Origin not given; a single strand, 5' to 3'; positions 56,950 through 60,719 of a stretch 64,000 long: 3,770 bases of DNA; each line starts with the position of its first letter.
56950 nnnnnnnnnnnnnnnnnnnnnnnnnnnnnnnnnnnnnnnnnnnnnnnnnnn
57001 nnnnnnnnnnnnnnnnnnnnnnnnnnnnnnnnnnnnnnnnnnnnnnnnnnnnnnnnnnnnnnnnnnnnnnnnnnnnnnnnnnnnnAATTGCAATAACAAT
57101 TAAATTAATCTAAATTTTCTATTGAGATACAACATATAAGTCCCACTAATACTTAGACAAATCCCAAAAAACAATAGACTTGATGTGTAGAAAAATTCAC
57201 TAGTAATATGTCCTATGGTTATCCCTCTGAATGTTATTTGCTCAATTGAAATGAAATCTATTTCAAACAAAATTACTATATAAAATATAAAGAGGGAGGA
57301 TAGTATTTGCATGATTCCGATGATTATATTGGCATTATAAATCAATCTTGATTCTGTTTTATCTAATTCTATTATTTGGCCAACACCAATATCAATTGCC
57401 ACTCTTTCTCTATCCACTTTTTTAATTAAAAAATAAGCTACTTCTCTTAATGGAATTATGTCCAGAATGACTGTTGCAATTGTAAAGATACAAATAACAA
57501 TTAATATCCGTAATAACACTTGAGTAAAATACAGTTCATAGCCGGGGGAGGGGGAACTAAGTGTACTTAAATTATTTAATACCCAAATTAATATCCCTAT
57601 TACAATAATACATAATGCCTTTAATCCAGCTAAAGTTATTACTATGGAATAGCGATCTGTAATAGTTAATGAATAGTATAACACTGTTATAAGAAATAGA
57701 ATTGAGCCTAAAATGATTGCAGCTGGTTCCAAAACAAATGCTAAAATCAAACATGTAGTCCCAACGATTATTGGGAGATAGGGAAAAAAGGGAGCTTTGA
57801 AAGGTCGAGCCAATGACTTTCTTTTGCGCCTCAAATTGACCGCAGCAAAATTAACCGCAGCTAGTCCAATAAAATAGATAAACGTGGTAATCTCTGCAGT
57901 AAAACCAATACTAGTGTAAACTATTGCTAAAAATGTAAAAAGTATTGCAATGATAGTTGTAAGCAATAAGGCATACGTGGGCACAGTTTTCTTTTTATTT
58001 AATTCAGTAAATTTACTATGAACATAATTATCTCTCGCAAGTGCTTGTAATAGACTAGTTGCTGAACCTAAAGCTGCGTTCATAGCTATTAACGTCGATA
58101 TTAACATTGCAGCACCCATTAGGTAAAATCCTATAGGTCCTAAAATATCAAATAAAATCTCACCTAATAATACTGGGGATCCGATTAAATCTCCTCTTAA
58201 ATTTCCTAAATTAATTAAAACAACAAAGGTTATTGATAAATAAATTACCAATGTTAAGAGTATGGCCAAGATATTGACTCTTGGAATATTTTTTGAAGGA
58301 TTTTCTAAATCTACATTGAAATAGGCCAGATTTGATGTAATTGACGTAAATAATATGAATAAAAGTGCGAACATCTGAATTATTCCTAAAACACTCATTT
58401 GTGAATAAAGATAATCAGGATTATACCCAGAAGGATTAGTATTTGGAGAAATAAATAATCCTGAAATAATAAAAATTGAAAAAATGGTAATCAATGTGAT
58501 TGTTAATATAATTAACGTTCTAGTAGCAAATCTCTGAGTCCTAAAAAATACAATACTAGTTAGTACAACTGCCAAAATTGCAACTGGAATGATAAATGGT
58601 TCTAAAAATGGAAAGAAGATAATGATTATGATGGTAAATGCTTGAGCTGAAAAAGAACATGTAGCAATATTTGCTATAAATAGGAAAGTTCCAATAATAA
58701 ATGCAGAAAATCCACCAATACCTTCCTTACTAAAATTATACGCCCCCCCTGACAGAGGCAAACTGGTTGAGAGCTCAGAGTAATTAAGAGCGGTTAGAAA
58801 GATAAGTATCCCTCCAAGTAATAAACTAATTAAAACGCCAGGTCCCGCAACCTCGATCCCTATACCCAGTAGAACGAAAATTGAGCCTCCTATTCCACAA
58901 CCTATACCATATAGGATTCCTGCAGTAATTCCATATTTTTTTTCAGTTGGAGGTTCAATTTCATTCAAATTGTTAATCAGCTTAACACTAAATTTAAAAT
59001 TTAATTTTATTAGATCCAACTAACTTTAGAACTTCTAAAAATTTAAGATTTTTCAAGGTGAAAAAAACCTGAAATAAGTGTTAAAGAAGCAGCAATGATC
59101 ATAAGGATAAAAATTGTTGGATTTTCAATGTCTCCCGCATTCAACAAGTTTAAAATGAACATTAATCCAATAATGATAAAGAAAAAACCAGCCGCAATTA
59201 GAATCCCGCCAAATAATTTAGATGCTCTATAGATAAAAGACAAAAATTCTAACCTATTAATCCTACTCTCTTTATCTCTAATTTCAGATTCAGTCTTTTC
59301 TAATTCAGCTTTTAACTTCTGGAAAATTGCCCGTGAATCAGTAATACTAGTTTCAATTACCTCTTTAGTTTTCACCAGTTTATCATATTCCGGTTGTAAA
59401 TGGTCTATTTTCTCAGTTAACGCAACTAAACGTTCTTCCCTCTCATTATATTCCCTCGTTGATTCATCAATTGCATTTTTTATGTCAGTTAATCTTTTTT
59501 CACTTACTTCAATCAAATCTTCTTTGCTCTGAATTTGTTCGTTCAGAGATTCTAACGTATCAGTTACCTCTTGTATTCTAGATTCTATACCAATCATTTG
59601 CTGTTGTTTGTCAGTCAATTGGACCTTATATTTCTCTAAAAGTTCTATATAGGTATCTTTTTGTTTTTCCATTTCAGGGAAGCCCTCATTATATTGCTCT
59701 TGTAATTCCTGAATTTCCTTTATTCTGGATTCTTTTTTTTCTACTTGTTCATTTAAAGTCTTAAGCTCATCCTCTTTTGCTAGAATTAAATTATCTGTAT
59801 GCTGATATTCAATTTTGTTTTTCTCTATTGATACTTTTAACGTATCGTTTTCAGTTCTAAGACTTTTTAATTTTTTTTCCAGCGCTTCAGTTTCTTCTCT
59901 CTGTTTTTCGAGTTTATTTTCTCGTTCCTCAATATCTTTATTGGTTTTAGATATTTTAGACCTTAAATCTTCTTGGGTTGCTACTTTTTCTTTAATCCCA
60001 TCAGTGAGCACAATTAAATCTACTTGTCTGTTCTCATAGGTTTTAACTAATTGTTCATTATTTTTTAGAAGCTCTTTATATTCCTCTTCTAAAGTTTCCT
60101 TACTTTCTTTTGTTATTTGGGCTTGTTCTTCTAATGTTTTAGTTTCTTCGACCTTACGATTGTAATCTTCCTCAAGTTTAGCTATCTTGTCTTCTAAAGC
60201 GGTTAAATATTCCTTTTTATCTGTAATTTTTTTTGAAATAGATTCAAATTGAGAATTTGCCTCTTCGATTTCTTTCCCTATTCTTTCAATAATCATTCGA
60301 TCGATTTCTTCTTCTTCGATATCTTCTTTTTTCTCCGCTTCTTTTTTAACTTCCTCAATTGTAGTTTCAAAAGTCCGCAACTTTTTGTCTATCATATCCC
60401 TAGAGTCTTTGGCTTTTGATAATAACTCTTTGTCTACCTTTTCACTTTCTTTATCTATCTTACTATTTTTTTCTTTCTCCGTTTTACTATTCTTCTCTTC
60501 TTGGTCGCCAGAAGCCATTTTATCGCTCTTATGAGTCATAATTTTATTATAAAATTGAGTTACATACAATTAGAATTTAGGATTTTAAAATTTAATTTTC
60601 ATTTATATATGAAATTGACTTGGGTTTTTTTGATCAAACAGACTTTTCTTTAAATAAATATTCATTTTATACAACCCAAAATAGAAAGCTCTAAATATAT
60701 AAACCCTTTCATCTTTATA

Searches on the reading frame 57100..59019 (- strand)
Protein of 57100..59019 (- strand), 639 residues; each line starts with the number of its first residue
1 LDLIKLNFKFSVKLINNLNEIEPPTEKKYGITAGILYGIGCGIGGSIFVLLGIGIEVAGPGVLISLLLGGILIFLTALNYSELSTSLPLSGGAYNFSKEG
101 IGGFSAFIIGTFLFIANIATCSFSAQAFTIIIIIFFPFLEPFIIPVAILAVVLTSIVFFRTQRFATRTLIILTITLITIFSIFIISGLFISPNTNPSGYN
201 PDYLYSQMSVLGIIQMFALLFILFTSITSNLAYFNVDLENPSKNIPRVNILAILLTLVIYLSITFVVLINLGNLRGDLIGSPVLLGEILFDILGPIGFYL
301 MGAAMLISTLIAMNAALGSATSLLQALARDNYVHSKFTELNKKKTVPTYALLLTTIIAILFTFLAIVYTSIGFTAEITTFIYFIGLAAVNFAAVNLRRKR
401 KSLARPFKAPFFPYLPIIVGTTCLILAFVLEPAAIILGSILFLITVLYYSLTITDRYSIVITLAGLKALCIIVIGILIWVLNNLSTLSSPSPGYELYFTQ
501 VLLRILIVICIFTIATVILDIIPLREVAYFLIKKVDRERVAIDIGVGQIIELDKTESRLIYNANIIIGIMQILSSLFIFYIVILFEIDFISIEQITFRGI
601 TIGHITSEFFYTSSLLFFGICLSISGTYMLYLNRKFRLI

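Call 47: search_protein_families(library=pfam, proteins=[window:57100-59019:-], max_evalue=0.001)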
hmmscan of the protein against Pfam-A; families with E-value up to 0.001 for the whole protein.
window:57100-59019:- (639 aa): 2 families
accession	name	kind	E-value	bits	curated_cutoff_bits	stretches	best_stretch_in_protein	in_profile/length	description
PF00324.27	AA_permease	-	5.7e-32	111.4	24.6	1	36-435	4-425/470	Amino acid permease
PF13520.12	AA_permease_2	-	1.5e-30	107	27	1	43-429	15-402/427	Amino acid permease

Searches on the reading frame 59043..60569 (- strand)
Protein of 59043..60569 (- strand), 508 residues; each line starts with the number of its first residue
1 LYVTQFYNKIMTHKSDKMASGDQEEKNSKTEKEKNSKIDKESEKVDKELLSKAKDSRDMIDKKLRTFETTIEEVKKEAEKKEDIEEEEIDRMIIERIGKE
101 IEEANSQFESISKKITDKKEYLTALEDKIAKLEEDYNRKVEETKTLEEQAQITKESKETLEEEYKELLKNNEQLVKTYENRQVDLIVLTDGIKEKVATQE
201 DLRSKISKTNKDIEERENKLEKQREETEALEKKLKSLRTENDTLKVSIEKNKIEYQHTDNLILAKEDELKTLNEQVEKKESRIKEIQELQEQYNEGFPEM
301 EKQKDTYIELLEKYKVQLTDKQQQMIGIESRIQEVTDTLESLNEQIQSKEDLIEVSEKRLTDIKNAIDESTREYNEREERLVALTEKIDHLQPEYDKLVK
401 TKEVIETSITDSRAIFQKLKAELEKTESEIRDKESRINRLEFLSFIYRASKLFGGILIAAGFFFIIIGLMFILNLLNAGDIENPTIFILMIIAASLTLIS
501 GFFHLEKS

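Call 47: search_protein_families(library=pfam, proteins=[window:59043-60569:-], max_evalue=0.001)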
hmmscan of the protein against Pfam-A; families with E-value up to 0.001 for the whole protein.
window:59043-60569:- (508 aa): 1 family
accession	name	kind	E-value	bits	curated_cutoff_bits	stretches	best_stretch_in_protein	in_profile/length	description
PF04849.18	HAP1_N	-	0.00085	19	33.9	1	27-183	134-299/307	HAP1 N-terminal conserved region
